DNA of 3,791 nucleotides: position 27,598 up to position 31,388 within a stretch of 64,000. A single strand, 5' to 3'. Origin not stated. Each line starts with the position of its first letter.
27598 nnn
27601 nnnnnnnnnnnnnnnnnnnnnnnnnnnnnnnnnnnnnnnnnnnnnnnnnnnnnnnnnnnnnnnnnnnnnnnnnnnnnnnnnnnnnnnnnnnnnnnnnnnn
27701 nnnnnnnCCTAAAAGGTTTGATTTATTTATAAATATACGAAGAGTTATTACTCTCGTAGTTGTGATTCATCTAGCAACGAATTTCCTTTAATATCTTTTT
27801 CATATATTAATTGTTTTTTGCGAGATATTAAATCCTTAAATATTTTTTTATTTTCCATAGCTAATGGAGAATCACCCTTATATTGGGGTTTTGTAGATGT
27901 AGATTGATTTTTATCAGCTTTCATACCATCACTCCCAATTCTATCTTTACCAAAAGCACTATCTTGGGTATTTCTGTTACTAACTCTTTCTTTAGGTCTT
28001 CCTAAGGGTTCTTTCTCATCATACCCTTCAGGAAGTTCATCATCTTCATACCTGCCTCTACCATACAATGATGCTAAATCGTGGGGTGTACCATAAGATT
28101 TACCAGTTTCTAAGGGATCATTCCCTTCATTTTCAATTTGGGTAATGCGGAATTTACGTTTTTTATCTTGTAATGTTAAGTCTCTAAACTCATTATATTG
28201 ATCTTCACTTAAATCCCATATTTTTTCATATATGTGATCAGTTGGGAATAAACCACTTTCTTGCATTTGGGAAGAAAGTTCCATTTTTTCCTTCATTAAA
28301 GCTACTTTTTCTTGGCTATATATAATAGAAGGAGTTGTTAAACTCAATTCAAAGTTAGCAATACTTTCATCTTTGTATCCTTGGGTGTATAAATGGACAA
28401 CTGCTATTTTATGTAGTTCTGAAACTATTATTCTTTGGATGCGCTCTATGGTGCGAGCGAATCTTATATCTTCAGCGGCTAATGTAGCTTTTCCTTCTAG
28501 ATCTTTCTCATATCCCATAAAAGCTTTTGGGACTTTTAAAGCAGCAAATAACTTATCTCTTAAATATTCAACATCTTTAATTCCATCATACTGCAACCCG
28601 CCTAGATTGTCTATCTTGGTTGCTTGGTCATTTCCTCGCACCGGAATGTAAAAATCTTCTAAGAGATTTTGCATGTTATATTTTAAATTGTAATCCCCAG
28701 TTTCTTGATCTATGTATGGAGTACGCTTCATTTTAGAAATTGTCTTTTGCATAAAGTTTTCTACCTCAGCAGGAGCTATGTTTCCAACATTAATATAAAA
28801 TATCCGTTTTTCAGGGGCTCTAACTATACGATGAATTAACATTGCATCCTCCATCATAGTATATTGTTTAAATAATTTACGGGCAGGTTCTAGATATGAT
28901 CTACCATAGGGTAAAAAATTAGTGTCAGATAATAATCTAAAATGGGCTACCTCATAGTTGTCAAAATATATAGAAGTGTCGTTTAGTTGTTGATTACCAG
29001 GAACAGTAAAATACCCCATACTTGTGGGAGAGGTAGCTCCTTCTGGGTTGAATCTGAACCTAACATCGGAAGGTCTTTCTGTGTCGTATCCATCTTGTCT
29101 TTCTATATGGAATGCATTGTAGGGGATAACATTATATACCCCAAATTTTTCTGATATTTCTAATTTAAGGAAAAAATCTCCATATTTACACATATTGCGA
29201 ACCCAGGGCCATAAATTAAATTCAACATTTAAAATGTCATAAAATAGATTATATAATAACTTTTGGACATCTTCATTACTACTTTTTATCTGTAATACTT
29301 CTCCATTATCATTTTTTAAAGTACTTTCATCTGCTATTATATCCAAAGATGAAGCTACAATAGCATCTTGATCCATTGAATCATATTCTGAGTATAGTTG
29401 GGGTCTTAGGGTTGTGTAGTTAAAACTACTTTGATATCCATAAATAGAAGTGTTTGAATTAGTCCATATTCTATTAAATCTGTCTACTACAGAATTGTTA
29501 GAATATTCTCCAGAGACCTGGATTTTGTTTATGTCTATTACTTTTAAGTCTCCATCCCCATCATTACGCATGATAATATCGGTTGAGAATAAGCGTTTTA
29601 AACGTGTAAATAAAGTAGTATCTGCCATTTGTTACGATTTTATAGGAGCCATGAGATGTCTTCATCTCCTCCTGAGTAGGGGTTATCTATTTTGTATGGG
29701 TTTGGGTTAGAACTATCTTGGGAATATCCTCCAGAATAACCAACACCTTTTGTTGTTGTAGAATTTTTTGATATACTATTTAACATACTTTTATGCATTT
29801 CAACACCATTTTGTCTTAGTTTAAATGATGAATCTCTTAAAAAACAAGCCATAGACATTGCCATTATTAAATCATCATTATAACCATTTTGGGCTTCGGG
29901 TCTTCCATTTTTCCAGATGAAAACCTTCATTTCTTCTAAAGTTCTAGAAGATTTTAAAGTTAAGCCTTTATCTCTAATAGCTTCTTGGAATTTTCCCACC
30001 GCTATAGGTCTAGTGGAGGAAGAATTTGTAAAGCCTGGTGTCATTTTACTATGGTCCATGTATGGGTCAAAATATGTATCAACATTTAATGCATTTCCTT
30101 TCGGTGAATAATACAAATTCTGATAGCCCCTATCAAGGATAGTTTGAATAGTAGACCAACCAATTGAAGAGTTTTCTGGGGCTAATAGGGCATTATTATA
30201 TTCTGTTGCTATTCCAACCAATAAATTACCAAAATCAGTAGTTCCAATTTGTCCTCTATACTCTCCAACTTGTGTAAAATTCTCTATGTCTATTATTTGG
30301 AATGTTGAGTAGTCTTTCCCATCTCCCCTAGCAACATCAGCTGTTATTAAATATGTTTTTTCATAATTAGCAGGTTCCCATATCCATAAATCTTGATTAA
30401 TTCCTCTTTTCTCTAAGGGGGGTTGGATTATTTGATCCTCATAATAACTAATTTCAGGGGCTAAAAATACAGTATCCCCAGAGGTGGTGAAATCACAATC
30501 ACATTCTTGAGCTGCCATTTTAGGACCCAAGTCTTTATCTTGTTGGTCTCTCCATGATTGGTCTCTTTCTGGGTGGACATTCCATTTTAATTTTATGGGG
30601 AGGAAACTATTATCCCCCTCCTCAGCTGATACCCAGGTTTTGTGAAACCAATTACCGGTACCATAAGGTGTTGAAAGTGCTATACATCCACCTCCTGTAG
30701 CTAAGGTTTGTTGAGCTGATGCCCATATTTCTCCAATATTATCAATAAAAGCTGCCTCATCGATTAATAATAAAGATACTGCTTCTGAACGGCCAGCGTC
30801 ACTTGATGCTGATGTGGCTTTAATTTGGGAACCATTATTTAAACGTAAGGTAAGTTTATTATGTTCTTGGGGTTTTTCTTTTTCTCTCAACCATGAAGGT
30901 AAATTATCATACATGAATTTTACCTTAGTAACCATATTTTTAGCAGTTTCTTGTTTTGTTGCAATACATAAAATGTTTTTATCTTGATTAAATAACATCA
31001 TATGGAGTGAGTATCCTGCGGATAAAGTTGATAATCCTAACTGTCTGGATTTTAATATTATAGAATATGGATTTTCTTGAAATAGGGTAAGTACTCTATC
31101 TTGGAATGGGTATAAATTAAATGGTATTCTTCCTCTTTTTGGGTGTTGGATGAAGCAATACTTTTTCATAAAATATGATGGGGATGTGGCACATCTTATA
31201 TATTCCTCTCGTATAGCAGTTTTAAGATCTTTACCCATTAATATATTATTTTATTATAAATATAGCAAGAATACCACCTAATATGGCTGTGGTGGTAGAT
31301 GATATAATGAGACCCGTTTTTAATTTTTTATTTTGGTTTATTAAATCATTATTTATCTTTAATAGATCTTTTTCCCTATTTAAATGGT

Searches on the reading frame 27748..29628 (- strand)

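Call 14: search_protein_families(library=phrogs, proteins=[window:27748-29628:-], max_evalue=0.01)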
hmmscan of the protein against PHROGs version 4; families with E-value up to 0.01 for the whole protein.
window:27748-29628:- (626 aa): 4 families
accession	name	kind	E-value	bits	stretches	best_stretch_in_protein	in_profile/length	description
phrog_213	-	head and packaging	1.3e-62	213.1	1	73-501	58-510/528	portal protein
phrog_9232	-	head and packaging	7e-06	26.1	1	353-416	310-373/502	portal protein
phrog_1497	-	head and packaging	0.00083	19.3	0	67-167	57-166/549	portal protein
phrog_19480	-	head and packaging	0.0017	17.7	1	222-377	213-349/737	head morphogenesis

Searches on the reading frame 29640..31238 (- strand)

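Call 14: search_protein_families(library=phrogs, proteins=[window:29640-31238:-], max_evalue=0.01)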
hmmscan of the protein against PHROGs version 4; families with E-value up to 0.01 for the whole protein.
window:29640-31238:- (532 aa): 14 families
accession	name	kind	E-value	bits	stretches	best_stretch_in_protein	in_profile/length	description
phrog_2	-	head and packaging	1.4e-50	173.8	1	36-470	261-592/807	terminase large subunit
phrog_5989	-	head and packaging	8.5e-38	131.3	1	5-237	106-321/347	terminase large subunit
phrog_36964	-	head and packaging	2.8e-33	116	2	71-482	436-867/890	terminase large subunit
phrog_9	-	head and packaging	8e-15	55.7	1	23-202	191-372/812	terminase large subunit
phrog_7579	-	head and packaging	2.6e-14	54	1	54-208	15-164/239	terminase large subunit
phrog_24361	-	head and packaging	2.7e-12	47.8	1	328-466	5-136/162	terminase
phrog_675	-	head and packaging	6.2e-11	42.3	1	12-202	16-202/576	terminase large subunit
phrog_38407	-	unknown function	7.7e-11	42.5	1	277-468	163-348/370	-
phrog_26724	-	unknown function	1.3e-10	42.2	1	29-146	22-138/192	-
phrog_38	-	head and packaging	1.2e-07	31.8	1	17-146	270-396/760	terminase large subunit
phrog_15503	-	unknown function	1e-06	29.3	1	30-167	59-197/245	-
phrog_6681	-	head and packaging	2.8e-06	26.9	1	60-199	181-337/758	terminase large subunit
phrog_3746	-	head and packaging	9.5e-05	22.5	1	42-171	144-267/374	terminase large subunit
phrog_32359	-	head and packaging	0.0031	18.2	1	14-125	65-177/210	terminase large subunit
